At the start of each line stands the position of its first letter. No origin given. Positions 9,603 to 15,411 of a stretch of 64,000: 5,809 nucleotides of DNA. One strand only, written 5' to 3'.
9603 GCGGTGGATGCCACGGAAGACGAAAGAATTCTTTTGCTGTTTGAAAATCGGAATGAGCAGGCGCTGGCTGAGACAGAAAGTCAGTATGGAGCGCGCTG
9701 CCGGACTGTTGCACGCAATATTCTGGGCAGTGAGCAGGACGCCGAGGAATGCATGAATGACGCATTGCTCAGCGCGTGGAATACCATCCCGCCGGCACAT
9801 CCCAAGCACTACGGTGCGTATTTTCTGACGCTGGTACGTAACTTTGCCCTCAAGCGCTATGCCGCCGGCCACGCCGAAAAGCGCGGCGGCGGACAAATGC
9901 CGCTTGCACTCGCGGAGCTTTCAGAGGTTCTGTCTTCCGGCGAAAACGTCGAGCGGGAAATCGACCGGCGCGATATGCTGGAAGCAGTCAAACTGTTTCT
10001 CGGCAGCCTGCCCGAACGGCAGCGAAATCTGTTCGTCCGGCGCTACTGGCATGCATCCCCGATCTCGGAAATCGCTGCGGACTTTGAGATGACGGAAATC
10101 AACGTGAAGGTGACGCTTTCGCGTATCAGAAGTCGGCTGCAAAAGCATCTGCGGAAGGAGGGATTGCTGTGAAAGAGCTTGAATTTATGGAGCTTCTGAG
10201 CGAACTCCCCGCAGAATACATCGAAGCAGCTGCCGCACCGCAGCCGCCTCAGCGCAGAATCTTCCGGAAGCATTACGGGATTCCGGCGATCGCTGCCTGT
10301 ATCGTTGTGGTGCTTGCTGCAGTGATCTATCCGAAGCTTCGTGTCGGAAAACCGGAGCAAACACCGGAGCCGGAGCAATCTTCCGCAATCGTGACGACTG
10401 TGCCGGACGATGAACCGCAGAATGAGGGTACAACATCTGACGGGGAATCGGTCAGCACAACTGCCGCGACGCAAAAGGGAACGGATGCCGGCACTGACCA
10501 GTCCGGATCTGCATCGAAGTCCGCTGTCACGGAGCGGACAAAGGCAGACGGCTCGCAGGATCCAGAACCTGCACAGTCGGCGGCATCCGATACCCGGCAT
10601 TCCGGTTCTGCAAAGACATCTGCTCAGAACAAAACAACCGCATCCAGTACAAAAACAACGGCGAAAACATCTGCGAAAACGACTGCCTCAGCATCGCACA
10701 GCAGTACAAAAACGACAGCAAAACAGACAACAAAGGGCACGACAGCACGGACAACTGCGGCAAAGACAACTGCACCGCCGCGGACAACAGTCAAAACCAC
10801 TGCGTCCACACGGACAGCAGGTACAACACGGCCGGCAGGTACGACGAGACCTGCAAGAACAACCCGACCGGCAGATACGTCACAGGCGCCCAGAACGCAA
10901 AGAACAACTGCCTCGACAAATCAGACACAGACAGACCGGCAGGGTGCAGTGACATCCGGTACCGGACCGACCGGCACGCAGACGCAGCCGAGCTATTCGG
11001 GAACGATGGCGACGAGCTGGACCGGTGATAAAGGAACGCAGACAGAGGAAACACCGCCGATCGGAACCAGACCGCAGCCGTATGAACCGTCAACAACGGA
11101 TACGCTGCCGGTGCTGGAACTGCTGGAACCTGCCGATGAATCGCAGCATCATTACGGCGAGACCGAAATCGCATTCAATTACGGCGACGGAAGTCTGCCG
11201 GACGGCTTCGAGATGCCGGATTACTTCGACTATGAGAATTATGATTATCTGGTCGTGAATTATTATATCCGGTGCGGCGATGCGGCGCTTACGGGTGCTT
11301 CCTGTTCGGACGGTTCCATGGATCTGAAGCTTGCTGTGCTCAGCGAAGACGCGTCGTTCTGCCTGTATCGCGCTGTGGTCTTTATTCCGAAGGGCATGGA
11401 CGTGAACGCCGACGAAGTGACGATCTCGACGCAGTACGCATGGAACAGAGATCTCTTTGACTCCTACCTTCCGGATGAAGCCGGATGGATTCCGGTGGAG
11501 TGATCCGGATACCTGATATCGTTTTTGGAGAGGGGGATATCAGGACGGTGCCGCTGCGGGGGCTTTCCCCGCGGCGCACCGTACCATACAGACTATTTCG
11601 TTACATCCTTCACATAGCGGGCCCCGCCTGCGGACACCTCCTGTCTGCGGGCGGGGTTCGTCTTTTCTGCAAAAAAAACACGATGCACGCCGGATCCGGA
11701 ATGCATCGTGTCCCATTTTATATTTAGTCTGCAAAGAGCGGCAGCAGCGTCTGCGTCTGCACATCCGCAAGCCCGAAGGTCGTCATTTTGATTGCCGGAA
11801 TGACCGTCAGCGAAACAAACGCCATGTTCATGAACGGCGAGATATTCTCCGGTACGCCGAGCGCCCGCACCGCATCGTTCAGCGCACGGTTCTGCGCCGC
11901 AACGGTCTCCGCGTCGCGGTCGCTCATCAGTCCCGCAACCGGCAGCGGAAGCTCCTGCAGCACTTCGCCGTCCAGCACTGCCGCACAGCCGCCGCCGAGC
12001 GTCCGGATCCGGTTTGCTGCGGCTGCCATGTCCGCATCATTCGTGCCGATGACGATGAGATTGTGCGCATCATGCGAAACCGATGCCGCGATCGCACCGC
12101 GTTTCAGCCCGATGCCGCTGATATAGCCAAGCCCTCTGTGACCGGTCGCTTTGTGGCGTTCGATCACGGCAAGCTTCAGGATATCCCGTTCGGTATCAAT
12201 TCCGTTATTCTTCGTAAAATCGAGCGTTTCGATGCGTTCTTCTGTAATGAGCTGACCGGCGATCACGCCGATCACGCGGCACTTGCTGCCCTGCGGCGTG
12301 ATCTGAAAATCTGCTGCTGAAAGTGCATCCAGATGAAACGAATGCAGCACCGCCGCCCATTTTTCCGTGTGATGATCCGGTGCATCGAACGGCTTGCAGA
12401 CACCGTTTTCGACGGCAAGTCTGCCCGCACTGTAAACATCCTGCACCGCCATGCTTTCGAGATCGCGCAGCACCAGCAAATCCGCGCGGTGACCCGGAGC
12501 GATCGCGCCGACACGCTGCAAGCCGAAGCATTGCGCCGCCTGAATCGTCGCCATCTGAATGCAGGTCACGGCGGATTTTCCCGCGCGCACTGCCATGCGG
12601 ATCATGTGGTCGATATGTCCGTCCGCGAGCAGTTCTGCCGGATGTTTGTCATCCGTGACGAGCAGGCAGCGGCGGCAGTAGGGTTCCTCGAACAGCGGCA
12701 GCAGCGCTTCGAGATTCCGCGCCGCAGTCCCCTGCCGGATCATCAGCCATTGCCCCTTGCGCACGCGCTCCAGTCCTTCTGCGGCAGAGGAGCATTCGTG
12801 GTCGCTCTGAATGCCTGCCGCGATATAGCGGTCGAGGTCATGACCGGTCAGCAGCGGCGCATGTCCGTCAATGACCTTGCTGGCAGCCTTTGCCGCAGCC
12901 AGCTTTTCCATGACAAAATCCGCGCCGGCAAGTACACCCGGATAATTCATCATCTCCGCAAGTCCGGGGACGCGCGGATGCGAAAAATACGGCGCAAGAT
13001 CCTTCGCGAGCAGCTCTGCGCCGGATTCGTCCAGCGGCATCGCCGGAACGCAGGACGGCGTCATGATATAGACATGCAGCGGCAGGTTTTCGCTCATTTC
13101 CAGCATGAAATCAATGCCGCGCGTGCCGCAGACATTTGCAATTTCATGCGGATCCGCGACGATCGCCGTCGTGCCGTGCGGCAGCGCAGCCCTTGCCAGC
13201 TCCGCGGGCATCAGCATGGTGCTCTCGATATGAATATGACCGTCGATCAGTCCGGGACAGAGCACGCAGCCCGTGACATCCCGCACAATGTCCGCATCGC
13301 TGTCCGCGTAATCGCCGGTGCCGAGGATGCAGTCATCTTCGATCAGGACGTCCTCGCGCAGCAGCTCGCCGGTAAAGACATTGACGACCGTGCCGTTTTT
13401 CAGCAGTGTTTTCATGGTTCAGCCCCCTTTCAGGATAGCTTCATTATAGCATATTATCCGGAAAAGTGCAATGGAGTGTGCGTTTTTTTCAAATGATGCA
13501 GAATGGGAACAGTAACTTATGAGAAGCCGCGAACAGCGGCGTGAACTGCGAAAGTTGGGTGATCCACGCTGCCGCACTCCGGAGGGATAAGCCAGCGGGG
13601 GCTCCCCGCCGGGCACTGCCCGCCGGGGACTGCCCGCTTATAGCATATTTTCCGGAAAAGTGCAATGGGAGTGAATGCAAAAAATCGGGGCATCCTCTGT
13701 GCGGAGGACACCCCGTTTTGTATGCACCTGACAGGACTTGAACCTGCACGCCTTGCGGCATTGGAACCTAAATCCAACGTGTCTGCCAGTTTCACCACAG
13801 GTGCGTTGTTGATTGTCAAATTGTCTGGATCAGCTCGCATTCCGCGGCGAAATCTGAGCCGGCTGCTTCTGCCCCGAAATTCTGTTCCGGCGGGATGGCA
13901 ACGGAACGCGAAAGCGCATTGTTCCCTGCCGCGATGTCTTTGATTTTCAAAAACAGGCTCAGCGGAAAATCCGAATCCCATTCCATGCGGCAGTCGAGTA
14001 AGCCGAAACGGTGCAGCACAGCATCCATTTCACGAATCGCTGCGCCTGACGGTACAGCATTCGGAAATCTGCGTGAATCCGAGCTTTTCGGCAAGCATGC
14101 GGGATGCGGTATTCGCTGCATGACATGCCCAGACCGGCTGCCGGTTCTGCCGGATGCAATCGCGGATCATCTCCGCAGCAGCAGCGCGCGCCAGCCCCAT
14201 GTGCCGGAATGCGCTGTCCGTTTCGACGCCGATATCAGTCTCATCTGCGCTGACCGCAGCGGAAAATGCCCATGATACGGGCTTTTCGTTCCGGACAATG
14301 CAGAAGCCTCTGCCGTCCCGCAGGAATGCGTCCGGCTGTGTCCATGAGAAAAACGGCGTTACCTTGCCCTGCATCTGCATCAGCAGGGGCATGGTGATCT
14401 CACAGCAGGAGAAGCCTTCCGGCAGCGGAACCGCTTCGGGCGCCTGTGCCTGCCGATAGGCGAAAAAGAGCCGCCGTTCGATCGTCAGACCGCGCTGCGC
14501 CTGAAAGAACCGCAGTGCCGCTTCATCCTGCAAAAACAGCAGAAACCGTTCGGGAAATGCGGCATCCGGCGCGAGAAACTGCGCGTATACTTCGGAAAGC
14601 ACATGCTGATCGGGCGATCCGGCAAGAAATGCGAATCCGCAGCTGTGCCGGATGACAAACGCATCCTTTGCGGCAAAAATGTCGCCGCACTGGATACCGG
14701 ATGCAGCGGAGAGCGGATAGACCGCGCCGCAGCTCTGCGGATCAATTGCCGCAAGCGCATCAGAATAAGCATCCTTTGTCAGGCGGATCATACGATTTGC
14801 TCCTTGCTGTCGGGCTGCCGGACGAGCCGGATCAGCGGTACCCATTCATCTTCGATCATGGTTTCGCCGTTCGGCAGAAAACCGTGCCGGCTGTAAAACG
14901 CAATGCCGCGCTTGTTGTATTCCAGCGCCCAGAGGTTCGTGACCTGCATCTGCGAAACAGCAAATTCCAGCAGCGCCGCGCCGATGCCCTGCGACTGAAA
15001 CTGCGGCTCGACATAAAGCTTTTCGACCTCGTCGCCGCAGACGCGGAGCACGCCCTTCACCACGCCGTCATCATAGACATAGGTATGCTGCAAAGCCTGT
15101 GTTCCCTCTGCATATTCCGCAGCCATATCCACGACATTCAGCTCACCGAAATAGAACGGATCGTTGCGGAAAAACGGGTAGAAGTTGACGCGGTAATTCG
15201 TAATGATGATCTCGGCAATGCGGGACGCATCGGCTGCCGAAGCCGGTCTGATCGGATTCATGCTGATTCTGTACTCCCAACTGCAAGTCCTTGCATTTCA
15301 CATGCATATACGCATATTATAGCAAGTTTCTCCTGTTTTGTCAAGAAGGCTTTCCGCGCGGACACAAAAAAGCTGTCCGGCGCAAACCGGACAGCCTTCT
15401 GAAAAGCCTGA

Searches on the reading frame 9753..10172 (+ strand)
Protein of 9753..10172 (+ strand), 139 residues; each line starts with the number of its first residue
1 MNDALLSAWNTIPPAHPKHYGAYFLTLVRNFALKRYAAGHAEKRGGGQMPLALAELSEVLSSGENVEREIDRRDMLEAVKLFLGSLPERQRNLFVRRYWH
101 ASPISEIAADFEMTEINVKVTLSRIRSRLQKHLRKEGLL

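Call 65: search_protein_families(library=pfam, max_evalue=0.00001, proteins=[window:9753-10172:+])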
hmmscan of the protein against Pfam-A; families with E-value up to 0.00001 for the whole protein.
window:9753-10172:+ (139 aa): 3 families
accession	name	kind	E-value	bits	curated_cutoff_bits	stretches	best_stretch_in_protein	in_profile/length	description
PF08281.18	Sigma70_r4_2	-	8e-11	41.9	25.7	1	77-129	2-54/54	Sigma-70, region 4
PF04545.22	Sigma70_r4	-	1.4e-07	31.3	24.1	1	83-131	2-50/50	Sigma-70, region 4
PF07638.17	Sigma70_ECF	-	3.8e-06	27.4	21.1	1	37-134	92-184/185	ECF sigma factor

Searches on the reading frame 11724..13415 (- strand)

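Call 66: search_protein_families(library=pfam, max_evalue=0.00001, proteins=[window:11724-13415:-])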
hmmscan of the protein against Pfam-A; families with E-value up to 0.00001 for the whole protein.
window:11724-13415:- (563 aa): 3 families
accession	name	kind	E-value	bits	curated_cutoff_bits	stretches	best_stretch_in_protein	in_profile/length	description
PF13382.11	Adenine_deam_C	-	1.8e-61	206.9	27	1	388-555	1-168/169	Adenine deaminase C-terminal domain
PF01979.26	Amidohydro_1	-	6.9e-37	127.9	25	1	51-333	1-344/345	Amidohydrolase family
PF07969.17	Amidohydro_3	-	2.3e-09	37.7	29.7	0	283-330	410-459/472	Amidohydrolase family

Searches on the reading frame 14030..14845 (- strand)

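Call 66: search_protein_families(library=pfam, max_evalue=0.00001, proteins=[window:14030-14845:-])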
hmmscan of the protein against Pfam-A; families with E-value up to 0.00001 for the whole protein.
window:14030-14845:- (271 aa): 3 families
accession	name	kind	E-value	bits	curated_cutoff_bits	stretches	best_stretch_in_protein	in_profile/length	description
PF12746.13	GNAT_acetyltran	-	4.5e-31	108.8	26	1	54-261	21-238/243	GNAT acetyltransferase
PF08445.16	FR47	-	7.4e-09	35.9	22.1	1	206-265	26-85/86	FR47-like protein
PF00583.31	Acetyltransf_1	-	3.7e-06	27.6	20.7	0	173-257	28-116/116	Acetyltransferase (GNAT) family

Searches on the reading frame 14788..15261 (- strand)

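Call 66: search_protein_families(library=pfam, max_evalue=0.00001, proteins=[window:14788-15261:-])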
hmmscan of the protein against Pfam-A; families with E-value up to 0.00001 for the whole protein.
window:14788-15261:- (157 aa): 3 families
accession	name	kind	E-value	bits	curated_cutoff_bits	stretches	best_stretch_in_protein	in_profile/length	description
PF13508.13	Acetyltransf_7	-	1.3e-11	45.2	27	1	59-128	4-82/84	Acetyltransferase (GNAT) domain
PF00583.31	Acetyltransf_1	-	3.9e-08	34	20.7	1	58-128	34-116/116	Acetyltransferase (GNAT) family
PF13673.13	Acetyltransf_10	-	3.9e-07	30.5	23.6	1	55-143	29-121/128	Acetyltransferase (GNAT) domain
